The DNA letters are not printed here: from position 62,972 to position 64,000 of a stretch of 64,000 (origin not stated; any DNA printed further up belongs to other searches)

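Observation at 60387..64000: Phage-borne nucleotide-sugar pathway cluster (nucleotidyltransferase, HAD phosphatase, GHMP kinase, MTAN-like, epimerase) plus distant gmd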

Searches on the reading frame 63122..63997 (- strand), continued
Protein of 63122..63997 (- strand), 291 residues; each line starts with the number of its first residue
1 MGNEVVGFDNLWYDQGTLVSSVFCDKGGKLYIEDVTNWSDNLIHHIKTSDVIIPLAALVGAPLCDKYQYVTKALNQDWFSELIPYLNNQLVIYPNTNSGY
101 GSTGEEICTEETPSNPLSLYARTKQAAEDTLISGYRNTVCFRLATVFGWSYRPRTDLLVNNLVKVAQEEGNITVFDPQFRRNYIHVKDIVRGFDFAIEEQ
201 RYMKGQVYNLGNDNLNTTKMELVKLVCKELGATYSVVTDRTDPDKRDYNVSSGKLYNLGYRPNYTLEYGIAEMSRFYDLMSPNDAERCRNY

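Call 90: search_solved_structures(query=L144:8818-9963:+, max_evalue=1e-15, show_alignments=3)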
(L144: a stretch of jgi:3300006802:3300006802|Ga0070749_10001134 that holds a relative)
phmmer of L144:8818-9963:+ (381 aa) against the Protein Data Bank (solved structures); distinct sequences matched with E-value up to 1e-15: 50.
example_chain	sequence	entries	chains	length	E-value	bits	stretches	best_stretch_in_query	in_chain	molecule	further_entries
7b0m_AAA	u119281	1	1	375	7.7e-41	143.7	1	10-302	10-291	Sugar aminotransferase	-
3bn1_A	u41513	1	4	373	1.4e-36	129.7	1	11-256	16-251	Perosamine synthetase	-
3dr7_A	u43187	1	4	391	1.7e-36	129.5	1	13-256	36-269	Putative perosamine synthetase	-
3dr4_A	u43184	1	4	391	2.3e-36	129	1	13-256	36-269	Putative perosamine synthetase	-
7b0d_A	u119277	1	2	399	1.7e-35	126.1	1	22-377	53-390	Glutamine--scyllo-inositol transaminase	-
3frk_A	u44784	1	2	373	1.5e-30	109.9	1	23-372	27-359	QdtB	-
4qgr_A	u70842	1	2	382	2.4e-30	109.2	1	31-374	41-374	DegT/DnrJ/EryC1/StrS aminotransferase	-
2gms_A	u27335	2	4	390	1.3e-29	106.7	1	23-235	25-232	Putative pyridoxamine 5-phosphate-dependent dehydrase, Wbdk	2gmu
3bcx_A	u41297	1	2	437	2.9e-29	105.6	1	21-222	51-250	CDP-6-deoxy-L-threo-D-glycero-4-hexulose-3-dehydrase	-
3uwc_A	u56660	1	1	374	2.9e-29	105.6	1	31-376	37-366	Nucleotide-sugar aminotransferase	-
3b8x_A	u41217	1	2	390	1.1e-28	103.7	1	23-235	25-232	Pyridoxamine 5-phosphate-dependent dehydrase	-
2r0t_A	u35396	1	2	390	1.8e-28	103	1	23-235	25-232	Pyridoxamine 5-phosphate-dependent dehydrase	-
7n63_A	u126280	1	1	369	4e-28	101.9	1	21-377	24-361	Putative aminotransferase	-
3gr9_A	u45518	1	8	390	4.1e-28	101.8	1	23-235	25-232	ColD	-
3bb8_A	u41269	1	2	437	4.6e-28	101.7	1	21-222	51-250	CDP-4-keto-6-deoxy-D-glucose-3-dehydrase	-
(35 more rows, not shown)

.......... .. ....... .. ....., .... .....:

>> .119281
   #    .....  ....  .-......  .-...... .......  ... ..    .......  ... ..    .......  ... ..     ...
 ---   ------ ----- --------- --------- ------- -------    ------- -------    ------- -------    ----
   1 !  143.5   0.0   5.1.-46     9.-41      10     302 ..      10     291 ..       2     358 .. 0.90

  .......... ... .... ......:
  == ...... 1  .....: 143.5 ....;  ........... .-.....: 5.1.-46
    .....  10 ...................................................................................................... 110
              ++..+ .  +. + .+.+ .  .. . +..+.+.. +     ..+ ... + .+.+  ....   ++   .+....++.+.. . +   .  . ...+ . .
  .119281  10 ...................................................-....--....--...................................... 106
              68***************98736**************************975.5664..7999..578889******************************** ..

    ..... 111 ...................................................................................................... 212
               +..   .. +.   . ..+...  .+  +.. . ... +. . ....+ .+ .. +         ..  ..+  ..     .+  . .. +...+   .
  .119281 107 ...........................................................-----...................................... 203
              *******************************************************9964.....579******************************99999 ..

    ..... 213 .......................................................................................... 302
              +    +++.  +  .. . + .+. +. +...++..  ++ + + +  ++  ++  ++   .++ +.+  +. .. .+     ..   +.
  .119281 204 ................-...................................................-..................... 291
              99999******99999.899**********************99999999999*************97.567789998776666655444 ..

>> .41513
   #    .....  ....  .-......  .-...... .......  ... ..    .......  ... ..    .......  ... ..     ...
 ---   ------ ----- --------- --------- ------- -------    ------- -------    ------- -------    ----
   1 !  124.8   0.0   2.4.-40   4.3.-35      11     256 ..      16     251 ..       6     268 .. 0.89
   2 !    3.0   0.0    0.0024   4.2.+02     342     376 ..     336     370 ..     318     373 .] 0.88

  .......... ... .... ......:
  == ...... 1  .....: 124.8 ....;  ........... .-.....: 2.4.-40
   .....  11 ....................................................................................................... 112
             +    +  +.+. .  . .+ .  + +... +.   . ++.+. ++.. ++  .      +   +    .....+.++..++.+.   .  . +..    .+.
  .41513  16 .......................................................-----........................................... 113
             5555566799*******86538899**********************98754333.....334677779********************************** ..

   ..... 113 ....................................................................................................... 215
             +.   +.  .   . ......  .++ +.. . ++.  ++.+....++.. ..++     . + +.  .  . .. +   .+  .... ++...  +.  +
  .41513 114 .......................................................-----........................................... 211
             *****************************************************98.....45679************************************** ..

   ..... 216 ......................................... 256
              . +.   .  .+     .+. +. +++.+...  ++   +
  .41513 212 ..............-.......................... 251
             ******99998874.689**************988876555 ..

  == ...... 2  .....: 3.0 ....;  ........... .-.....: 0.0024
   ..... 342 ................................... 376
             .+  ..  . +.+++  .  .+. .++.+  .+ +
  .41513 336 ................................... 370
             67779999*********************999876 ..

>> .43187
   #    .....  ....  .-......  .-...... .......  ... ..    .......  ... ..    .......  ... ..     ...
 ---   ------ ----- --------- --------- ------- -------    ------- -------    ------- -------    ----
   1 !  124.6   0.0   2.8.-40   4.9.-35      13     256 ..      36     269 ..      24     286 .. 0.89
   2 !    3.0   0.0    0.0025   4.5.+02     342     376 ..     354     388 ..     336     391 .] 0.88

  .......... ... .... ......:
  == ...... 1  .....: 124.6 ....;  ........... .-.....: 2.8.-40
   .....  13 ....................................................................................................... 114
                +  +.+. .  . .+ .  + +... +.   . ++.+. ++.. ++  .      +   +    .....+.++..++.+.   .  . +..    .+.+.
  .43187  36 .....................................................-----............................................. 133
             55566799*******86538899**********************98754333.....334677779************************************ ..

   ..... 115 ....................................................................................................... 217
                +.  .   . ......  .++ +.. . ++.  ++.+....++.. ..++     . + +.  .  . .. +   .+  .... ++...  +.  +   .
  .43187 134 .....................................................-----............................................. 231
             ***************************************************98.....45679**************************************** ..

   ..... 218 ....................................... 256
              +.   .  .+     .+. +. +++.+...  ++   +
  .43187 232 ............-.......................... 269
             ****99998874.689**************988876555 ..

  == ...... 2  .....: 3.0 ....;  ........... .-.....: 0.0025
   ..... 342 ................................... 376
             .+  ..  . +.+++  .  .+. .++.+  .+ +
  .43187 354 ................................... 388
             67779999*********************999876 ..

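Call 94: search_protein_families(library=ncbifam, proteins=[L144:2039-3040:+, L144:4683-5204:+, L144:5192-5620:+, L144:1231-2046:+, L144:8818-9963:+, L144:6944-8467:+, L144:1-390:+], max_evalue=0.00001)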
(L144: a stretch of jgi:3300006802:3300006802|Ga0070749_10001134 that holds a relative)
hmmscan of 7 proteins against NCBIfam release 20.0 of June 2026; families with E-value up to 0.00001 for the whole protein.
L144:2039-3040:+ (333 aa): 10 families
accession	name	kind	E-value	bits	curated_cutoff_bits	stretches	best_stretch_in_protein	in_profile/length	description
TIGR01179.1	galE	equivalog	7.1e-24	84.2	262.3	1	4-326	2-323/332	UDP-glucose 4-epimerase GalE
TIGR04180.1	EDH_00030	hypoth_equivalog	1.4e-16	60.4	475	1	4-180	1-177/297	NAD-dependent 4,6-dehydratase LegB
NF047922.1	GDPFucSynFcl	equivalog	1.9e-16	60.4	500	1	53-326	41-299/308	GDP-L-fucose synthase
TIGR01181.1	dTDP_gluc_dehyt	equivalog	1e-13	51.1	365.1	1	4-329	2-312/321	dTDP-glucose 4,6-dehydratase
NF007956.0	PRK10675.1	subfamily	1.1e-12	47.7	394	1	4-325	3-326/338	UDP-glucose 4-epimerase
NF011728.1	PRK15181.1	equivalog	1.2e-10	40.9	760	1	5-325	19-334/348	Vi polysaccharide biosynthesis UDP-N-acetylglucosaminuronic acid C-4 epimerase TviC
NF008872.0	PRK11908.1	equivalog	7.7e-10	38.3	294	1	3-331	3-338/349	bifunctional UDP-4-keto-pentose/UDP-xylose synthase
TIGR02197.1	heptose_epim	equivalog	3.7e-08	32.9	274.6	1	4-326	1-311/316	ADP-glyceromanno-heptose 6-epimerase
TIGR01472.1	gmd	equivalog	6.9e-08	32.1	415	0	5-45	4-44/342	GDP-mannose 4,6-dehydratase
NF005998.1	PRK08125.1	equivalog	2e-06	26.5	777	0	4-327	318-648/649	bifunctional UDP-4-amino-4-deoxy-L-arabinose formyltransferase/UDP-glucuronic acid oxidase ArnA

L144:4683-5204:+ (173 aa): 2 families
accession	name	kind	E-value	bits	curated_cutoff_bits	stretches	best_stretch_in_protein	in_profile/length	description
NF047922.1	GDPFucSynFcl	equivalog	1.1e-26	94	500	1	2-163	4-162/308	GDP-L-fucose synthase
TIGR01214.1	rmlD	equivalog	7e-07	28.6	224.05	1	2-110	1-104/285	dTDP-4-dehydrorhamnose reductase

L144:5192-5620:+ (142 aa): 2 families
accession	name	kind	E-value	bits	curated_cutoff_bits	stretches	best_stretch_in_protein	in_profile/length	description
NF047922.1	GDPFucSynFcl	equivalog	7.5e-19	68.3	500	1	2-135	171-305/308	GDP-L-fucose synthase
TIGR01181.1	dTDP_gluc_dehyt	equivalog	1.5e-08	34.1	365.1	1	12-135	190-315/321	dTDP-glucose 4,6-dehydratase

L144:1231-2046:+ (271 aa): 5 families
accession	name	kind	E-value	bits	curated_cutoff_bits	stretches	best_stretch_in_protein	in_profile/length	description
TIGR03026.1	NDP-sugDHase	subfamily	5.1e-43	147.4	189.8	1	34-267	66-305/413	nucleotide sugar dehydrogenase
NF041297.1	UDPGDh_AglM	equivalog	1.4e-31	109.8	670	1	35-257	66-299/429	UDP-glucose 6-dehydrogenase AglM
NF047673.2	TeichurnBiosyTuaD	equivalog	5.4e-29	101.6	700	1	41-260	75-295/439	UDP-glucose 6-dehydrogenase TuaD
NF011631.0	PRK15057.1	equivalog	1.7e-17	63.6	757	1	48-259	76-284/388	UDP-glucose 6-dehydrogenase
NF040825.1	UDPMaNacDH_Arch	equivalog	2.8e-07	29.8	750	1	31-191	62-228/418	UDP-N-acetyl-D-mannosamine dehydrogenase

L144:8818-9963:+ (381 aa): 9 families
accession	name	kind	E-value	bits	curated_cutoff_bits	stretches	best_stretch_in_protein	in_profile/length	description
NF011936.0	PRK15407.1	equivalog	2.1e-51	175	423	2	14-221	47-252/440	lipopolysaccharide biosynthesis protein RfbH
TIGR04181.1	NHT_00031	hypoth_equivalog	1.2e-50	172.4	420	1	11-334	8-336/359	LegC family aminotransferase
TIGR03588.1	PseC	equivalog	6.6e-49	166.8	423.5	1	7-376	5-378/380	UDP-4-amino-4,6-dideoxy-N-acetyl-beta-L-altrosamine transaminase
TIGR04427.1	PLP_DesI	equivalog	8e-40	137.1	650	1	22-375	41-380/390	dTDP-4-dehydro-6-deoxyglucose aminotransferase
NF008658.2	PRK11658.1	equivalog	2.7e-34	118.4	631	1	11-376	12-375/379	UDP-4-amino-4-deoxy-L-arabinose aminotransferase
NF008687.0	PRK11706.1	equivalog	1.2e-32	113.2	375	1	44-375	43-371/375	dTDP-4-amino-4,6-dideoxygalactose transaminase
TIGR02379.1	ECA_wecE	subfamily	1.3e-27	96.5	434.85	1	64-209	58-199/376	dTDP-4-amino-4,6-dideoxy-D-glucose transaminase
TIGR01822.1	2am3keto_CoA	equivalog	6e-07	28.7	493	1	37-213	88-261/393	glycine C-acetyltransferase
NF005394.0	PRK06939.1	equivalog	1.6e-06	27.1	460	1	37-223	92-271/397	glycine C-acetyltransferase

L144:6944-8467:+ (507 aa): 22 families
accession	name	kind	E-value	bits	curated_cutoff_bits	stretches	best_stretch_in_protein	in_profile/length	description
TIGR03471.1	HpnJ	equivalog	2.3e-39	135.6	577.6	1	89-480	76-442/472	hopanoid biosynthesis associated radical SAM protein HpnJ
TIGR02026.1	BchE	equivalog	1.7e-21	76.7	481.35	1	11-442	2-402/497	magnesium-protoporphyrin IX monomethyl ester anaerobic oxidative cyclase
TIGR04479.1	bcpD_PhpK_rSAM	subfamily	1.3e-20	73.2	600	1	214-399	232-405/504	PhpK family radical SAM P-methyltransferase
NF038361.1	rSAM_Sden_1168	equivalog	4.8e-19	68.3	575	1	129-429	194-477/560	Sden_1168 family B12-binding radical SAM P-methyltransferase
NF050148.1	rSAM_ApyD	equivalog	1.8e-17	63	750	1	97-495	90-454/645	RiPP biosynthesis radical SAM protein ApyD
TIGR04072.2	rSAM_ladder_B12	equivalog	9e-17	60.8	360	1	214-429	172-376/443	lipid biosynthesis B12-binding/radical SAM protein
TIGR04014.1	B12_SAM_MJ_0865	equivalog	4.2e-15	55.5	360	1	300-424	237-357/434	methyl-coenzyme M reductase glutamine C-methyltransferase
TIGR04295.1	B12_rSAM_oligo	hypoth_equivalog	2.7e-14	52.7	400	1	47-355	37-314/422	TIGR04295 family B12-binding domain-containing radical SAM protein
NF033070.1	rSAM_AprD4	equivalog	8.9e-13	47.9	500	1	261-434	224-399/456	AprD4 family radical SAM diol-dehydratase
TIGR03975.1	rSAM_ocin_1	subfamily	8.9e-13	47.6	281.85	1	67-399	121-426/606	RiPP maturation radical SAM C-methyltransferase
TIGR04367.1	HpnR_B12_rSAM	equivalog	6e-12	44.9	650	1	10-424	2-372/490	hopanoid C-3 methylase HpnR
TIGR04190.1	B12_SAM_Ta0216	equivalog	3.9e-11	42.3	500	1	95-403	94-394/554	TIGR04190 family B12-binding domain/radical SAM domain protein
TIGR04013.1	B12_SAM_MJ_1487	hypoth_equivalog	8e-11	41.4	251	0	324-427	254-359/382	TIGR04013 family B12-binding domain/radical SAM domain-containing protein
NF040542.1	rSAM_RCCLKC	equivalog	1.4e-08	34.3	450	1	93-394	61-341/423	arsinothricin biosynthesis radical SAM protein ArsL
TIGR04107.1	rSAM_HutW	equivalog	8.8e-08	31.4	400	1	328-431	145-248/419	heme anaerobic degradation radical SAM methyltransferase ChuW/HutW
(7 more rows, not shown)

L144:1-390:+ (129 aa): 0 families
